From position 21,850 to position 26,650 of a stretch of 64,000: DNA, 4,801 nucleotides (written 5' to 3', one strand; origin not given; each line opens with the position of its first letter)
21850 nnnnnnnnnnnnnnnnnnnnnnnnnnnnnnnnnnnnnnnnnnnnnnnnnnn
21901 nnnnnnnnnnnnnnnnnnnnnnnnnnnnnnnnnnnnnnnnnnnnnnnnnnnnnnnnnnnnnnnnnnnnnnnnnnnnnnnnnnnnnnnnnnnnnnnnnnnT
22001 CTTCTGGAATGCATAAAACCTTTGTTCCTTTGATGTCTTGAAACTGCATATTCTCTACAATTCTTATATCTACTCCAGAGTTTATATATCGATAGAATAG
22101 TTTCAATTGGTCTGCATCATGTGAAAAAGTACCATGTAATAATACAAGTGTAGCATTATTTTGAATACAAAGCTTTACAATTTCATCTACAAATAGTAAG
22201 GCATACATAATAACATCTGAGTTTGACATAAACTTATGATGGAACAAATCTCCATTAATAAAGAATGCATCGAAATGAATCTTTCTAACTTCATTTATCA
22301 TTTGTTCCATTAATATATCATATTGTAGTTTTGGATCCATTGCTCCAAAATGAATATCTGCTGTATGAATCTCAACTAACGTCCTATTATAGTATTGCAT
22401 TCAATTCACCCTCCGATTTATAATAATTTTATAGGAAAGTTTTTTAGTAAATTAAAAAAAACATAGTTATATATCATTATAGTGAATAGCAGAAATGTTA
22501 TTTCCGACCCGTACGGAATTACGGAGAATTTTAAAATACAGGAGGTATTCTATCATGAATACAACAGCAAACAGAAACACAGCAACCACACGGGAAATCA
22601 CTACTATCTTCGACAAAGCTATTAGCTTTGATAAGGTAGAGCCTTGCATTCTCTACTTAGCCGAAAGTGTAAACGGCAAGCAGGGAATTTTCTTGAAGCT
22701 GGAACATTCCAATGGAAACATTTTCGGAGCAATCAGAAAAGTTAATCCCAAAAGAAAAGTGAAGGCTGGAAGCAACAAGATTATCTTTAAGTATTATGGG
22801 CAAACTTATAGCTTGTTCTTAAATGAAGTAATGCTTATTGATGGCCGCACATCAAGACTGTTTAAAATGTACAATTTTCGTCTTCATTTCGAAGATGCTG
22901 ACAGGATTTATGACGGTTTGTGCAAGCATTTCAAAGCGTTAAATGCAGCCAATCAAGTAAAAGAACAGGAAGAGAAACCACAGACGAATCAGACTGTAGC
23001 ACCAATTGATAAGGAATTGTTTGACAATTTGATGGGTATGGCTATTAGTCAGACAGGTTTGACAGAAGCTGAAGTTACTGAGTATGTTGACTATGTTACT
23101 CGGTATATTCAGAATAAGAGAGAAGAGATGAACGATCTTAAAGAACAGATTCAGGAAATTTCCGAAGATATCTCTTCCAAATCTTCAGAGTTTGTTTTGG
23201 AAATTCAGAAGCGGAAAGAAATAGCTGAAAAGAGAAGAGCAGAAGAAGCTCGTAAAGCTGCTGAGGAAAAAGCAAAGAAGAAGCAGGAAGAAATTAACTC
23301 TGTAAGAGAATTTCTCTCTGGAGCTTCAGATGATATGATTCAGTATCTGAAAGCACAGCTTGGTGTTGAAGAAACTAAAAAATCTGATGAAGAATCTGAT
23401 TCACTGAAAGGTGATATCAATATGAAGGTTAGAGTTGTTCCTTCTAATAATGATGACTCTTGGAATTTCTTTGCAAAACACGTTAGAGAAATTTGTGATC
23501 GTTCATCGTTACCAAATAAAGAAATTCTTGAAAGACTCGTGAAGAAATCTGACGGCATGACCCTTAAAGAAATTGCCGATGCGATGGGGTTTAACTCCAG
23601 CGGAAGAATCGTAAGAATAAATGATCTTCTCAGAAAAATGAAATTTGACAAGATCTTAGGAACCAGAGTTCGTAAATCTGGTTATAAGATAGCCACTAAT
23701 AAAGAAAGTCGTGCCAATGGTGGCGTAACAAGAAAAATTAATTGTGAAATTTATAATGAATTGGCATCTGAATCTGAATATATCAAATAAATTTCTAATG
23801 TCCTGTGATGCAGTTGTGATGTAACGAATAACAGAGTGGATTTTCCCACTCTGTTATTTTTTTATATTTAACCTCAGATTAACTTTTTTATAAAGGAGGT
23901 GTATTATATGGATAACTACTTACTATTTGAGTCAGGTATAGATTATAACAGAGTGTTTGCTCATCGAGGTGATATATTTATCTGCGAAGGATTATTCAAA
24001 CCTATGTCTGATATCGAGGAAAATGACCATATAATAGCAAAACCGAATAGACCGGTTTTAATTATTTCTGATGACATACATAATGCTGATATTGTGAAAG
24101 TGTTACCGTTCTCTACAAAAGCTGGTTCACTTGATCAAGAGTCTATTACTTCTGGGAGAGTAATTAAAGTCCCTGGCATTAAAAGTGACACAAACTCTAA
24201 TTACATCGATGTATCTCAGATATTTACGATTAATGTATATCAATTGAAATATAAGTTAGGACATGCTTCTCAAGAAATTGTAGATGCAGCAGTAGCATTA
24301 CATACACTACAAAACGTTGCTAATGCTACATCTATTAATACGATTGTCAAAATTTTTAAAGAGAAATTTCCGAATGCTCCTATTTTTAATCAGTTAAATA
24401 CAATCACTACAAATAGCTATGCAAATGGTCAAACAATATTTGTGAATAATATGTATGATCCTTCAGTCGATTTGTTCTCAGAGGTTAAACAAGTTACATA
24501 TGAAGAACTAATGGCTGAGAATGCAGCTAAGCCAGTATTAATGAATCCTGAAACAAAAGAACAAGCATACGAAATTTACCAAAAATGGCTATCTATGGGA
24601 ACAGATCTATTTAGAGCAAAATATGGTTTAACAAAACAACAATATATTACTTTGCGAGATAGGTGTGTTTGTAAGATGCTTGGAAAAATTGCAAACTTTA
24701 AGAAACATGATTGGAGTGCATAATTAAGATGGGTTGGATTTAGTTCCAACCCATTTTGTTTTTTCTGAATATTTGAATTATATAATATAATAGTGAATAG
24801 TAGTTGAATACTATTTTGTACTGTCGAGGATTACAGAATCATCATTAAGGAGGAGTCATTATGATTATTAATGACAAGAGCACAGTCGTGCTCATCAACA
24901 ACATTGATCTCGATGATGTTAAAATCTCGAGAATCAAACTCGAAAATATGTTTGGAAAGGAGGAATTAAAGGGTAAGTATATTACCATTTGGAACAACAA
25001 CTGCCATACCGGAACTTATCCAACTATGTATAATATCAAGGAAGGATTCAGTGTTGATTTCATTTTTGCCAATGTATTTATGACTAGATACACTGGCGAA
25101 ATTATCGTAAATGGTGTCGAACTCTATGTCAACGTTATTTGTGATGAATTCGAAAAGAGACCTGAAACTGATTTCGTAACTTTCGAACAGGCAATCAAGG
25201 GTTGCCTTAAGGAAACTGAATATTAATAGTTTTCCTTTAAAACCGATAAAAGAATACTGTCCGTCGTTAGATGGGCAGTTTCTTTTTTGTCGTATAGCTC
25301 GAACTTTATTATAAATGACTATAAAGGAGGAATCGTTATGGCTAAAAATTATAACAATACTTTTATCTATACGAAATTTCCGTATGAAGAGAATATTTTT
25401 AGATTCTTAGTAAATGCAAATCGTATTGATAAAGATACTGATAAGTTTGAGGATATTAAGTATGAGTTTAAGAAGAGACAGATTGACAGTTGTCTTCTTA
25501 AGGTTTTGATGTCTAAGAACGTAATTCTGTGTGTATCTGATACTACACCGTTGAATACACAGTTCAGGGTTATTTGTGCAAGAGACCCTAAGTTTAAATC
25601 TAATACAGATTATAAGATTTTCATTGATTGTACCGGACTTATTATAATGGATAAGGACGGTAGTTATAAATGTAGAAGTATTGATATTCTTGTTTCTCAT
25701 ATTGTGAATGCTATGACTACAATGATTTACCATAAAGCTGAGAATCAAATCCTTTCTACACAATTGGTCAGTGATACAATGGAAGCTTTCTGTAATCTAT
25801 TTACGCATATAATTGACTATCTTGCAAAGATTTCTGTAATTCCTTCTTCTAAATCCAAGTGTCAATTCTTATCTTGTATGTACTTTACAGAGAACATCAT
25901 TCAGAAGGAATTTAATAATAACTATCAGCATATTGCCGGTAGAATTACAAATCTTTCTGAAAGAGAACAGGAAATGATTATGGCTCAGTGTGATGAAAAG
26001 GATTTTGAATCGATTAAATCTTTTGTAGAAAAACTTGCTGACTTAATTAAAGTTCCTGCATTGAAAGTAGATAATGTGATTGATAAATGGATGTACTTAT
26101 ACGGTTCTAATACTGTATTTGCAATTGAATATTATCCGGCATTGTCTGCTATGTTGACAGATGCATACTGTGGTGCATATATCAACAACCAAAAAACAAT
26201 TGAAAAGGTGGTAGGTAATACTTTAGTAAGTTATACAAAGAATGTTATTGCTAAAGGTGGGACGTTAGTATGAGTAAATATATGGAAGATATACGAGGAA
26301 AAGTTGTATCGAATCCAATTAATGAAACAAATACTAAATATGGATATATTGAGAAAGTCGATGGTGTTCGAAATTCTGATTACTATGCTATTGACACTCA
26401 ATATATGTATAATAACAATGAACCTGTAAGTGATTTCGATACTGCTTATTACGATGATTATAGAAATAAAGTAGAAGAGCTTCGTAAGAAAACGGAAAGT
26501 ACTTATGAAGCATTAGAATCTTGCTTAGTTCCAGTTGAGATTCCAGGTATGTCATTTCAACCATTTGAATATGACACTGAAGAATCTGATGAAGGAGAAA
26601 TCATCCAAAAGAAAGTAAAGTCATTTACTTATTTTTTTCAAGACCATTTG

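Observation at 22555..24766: MazF/PemK-like endoribonuclease domain fused to a novel C-terminal domain, directly downstream of a winged-helix coiled-coil protein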

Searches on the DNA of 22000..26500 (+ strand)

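Call 5: search_dna_similar(query=window:22000-26500:+, collection=phages, mode=near, max_rows=20)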
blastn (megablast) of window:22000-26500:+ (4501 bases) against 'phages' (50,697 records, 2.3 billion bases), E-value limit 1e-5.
No match.

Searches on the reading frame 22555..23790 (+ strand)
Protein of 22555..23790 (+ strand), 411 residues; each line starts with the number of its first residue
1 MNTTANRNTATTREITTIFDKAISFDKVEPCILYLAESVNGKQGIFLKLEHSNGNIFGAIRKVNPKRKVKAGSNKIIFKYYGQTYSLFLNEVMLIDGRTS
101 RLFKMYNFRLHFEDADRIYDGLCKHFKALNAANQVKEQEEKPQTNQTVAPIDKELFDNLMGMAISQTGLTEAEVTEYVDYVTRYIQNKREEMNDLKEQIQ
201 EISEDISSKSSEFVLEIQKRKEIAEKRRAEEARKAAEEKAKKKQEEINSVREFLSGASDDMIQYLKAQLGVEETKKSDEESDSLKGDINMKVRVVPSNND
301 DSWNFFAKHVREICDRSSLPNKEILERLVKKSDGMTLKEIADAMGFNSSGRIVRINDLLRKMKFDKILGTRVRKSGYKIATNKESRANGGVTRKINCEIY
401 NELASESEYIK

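Call 3: search_protein_families(library=pfam, proteins=[window:22555-23790:+], max_evalue=1)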
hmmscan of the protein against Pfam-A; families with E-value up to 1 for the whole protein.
window:22555-23790:+ (411 aa): 10 families
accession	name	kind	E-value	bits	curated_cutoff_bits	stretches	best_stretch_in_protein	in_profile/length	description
PF22813.1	TcaA_2nd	-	0.0031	18.3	26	1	146-220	10-89/103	TcaA protein second domain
PF06818.20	Fez1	-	0.017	16.1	34.4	1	187-291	7-106/199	Fez1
PF00165.29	HTH_AraC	-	0.031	14.8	26.6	0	332-349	6-22/42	Bacterial regulatory helix-turn-helix proteins, AraC family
PF06295.17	ZapG-like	-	0.032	14.7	33.5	1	171-244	37-109/123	Z-ring associated protein G-like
PF11744.14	ALMT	-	0.033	13.5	20.6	1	173-346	275-446/471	Aluminium activated malate transporter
PF23921.1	DUF7260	-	0.095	12.6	27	1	183-268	133-220/242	Domain of unknown function (DUF7260)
PF06103.16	DUF948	-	0.3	11.7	37.2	0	161-211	18-68/89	Bacterial protein of unknown function (DUF948)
PF05103.18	DivIVA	-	0.41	11.1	28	0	167-246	16-93/131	DivIVA protein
PF24657.1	DUF7646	-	0.44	11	27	0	332-384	28-80/85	Domain of unknown function (DUF7646)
PF18476.7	PIN_8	-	0.63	10.4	26.1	1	169-264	36-133/227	PIN like domain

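Call 4: search_protein_families(library=phrogs, proteins=[window:22555-23790:+], max_evalue=0.1)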
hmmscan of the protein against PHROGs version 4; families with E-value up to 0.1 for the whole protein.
window:22555-23790:+ (411 aa): 3 families
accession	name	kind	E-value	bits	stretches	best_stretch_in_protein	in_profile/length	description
phrog_339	-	tail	0.016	14.4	1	153-333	476-634/1123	tail length tape measure protein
phrog_8894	-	unknown function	0.02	16.4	0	181-221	46-86/94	-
phrog_3678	-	unknown function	0.053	14.4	1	164-274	59-167/213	-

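Call 31: search_protein_families(library=ncbifam, proteins=[window:22555-23790:+], max_evalue=0.1)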
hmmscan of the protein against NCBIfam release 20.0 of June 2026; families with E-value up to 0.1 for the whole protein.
window:22555-23790:+ (411 aa): 3 families
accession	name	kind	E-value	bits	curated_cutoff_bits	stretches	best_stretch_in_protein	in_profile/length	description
NF050102.1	DivIVA_Wag31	equivalog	0.00043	20.2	260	1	163-246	17-102/256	DivIVA-like cell division protein Wag31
TIGR04176.1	MarR_EPS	equivalog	0.011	15.8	88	0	169-207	66-104/105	MarR family EPS-associated transcriptional regulator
NF008696.0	PRK11713.3-5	equivalog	0.041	13.2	234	1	124-245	62-177/248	16S rRNA (uracil(1498)-N(3))-methyltransferase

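Call 77: find_homologous_proteins(query=window:22555-23790:+, max_evalue=0.001)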
Query window:22555-23790:+ (411 aa): 77 proteins with E <= 0.001 among 8000 candidates.
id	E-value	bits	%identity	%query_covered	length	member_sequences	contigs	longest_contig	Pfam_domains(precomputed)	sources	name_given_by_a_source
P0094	7.2e-263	889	100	100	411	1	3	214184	-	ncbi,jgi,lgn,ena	jgi:hypothetical protein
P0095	1.3e-261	885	100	100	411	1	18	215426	-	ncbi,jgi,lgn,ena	jgi:hypothetical protein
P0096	1.8e-260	881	99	100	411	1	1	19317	-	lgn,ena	-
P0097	6.7e-260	879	99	100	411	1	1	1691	-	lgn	-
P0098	1.8e-259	878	99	100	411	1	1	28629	-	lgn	-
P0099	4.6e-259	877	99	100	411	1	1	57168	-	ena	-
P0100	1.6e-258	875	98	100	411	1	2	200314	-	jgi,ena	jgi:cell division septum initiation protein DivIVA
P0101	2.0e-258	875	98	100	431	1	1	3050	-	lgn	-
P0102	2.9e-258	874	98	100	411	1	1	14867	-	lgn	-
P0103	7.0e-258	873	98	100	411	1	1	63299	-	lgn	-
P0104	9.6e-258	872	98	100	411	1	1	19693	-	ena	-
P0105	2.7e-257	871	98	100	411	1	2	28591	-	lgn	-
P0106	5.4e-256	867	98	100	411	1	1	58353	-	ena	-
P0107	6.4e-253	856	97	100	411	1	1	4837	-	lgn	-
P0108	1.0e-246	836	96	95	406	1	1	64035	-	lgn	-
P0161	1.1e-141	490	64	100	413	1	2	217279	-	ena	-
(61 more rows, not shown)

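Call 78: find_encoding_contigs(protein=P0161, flank=5000, max_places=1)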
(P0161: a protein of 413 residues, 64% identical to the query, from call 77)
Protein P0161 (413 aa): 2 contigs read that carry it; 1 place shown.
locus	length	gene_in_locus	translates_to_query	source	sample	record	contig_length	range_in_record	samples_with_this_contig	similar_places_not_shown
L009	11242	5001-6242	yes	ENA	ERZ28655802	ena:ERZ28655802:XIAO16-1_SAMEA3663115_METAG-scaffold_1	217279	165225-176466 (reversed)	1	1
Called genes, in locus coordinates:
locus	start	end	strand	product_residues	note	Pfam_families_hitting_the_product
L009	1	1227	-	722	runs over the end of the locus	PF20307:divDNAB, PF03796:DnaB_C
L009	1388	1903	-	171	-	-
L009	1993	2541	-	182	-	-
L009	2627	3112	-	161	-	-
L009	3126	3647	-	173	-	-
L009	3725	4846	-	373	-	PF00149:Metallophos (faint)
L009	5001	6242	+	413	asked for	-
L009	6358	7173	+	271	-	PF02452:PemK_toxin (weak)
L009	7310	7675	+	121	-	-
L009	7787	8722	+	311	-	-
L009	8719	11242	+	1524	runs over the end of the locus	-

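Call 79: find_encoding_contigs(protein=P0095, flank=3000, max_places=3)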
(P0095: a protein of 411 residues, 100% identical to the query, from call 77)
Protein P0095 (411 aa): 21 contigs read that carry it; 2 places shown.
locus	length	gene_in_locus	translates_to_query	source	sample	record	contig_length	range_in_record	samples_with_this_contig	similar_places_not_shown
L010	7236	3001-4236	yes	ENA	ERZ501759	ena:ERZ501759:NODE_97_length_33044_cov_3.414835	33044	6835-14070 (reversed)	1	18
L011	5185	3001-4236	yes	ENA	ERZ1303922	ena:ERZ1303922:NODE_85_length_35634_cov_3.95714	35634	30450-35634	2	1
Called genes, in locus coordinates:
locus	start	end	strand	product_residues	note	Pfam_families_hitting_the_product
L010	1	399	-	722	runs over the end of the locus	PF20307:divDNAB, PF03796:DnaB_C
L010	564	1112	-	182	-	-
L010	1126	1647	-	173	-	-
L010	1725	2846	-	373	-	PF00149:Metallophos (faint)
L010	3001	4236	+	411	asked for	-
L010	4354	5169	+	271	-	PF02452:PemK_toxin (weak)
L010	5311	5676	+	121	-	-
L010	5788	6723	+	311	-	-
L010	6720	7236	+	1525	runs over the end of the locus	-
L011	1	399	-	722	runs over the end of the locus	PF20307:divDNAB, PF03796:DnaB_C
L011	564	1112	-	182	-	-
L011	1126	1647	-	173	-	-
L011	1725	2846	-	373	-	PF00149:Metallophos (faint)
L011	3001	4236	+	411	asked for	-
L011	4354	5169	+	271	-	PF02452:PemK_toxin (weak)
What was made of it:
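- The genes are adjacent in this window and in its closest relatives (calls 78, 79).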

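Call 98: search_solved_structures(query=A5, max_evalue=1, show_alignments=0)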
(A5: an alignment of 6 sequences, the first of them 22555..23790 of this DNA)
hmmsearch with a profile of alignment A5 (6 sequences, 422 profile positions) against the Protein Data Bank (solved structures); distinct sequences matched with E-value up to 1: 9.
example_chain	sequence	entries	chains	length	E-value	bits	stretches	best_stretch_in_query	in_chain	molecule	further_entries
8i6v_E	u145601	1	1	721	0.098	14.8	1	69-142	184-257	Vacuolar transporter chaperone complex subunit 4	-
7ytj_D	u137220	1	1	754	0.11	14.7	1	69-142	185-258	Vacuolar transporter chaperone 4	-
3odm_A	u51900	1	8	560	0.11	14.7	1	148-235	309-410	Phosphoenolpyruvate carboxylase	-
9okb_K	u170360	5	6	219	0.12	14.5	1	127-219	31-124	bmCENP-K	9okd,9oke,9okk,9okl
5iiq_A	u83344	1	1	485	0.13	14.4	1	69-142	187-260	Vacuolar transporter chaperone 4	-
5iig_A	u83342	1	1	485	0.13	14.4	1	69-142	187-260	Vacuolar transporter chaperone 4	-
3g3q_A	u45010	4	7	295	0.16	14.1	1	78-142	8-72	Vacuolar transporter chaperone 4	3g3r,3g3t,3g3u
4zry_B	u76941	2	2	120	0.58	12.3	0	193-226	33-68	Keratin, type II cytoskeletal 1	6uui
2l5g_B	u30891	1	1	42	0.71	12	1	179-216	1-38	Putative uncharacterized protein NCOR2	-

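Call 108: search_protein_families(library=padloc, proteins=[window:22555-23790:+], max_evalue=0.1)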
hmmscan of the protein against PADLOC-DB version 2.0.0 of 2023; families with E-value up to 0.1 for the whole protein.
window:22555-23790:+ (411 aa): 3 families
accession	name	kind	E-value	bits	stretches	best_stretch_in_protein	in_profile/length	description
PDLC00647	ZorA3|ZorA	-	0.00011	18.8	1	152-321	316-491/780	MotA/ExbB/TolQ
PDLC00650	ZorA3|ZorA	-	0.0014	15.2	1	117-279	660-817/1063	MotA/ExbB/TolQ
PDLC04066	PD-T4-7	-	0.0043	14.1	1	151-254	219-320/337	-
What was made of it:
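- Tried and rejected: The NCBIfam and PADLOC scans of the target were empty (calls 31, 108).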

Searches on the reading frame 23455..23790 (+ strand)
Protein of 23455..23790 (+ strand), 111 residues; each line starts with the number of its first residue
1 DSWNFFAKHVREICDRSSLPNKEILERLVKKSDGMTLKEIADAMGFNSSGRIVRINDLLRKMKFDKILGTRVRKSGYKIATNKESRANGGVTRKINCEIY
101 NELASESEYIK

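Call 76: search_solved_structures(query=window:23455-23790:+, max_evalue=10, show_alignments=2)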
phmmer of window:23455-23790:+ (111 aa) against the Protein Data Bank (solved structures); distinct sequences matched with E-value up to 10: 5.
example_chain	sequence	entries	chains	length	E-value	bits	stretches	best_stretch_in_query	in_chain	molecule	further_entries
5lda_B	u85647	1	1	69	0.51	13.9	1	25-58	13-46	SAMP2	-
1rws_A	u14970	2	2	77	0.62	13.7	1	25-58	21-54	hypothetical protein PF1061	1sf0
3zzi_A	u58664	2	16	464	0.88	13.2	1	36-81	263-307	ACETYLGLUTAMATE KINASE | PROTEIN ARG5,6, MITOCHONDRIAL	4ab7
3zzf_A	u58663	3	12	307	1.2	12.8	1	36-79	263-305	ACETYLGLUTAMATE KINASE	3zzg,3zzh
1wi9_A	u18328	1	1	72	1.4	12.5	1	28-68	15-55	Protein C20orf116 homolog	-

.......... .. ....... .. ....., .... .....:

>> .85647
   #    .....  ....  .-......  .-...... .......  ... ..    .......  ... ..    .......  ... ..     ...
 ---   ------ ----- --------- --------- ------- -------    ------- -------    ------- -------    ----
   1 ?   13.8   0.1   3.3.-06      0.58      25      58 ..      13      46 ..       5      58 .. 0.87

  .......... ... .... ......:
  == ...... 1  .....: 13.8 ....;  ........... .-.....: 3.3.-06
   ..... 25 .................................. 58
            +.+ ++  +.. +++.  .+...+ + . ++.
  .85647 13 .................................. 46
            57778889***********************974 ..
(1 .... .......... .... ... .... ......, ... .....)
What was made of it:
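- Checked: Its C-terminal winged helix could not be confirmed by any profile: all hits were sub-threshold (calls 3, 31, 76, 98).
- Tried and rejected: The winged helix of the 411-aa protein could not be confirmed (calls 3, 76, 98).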
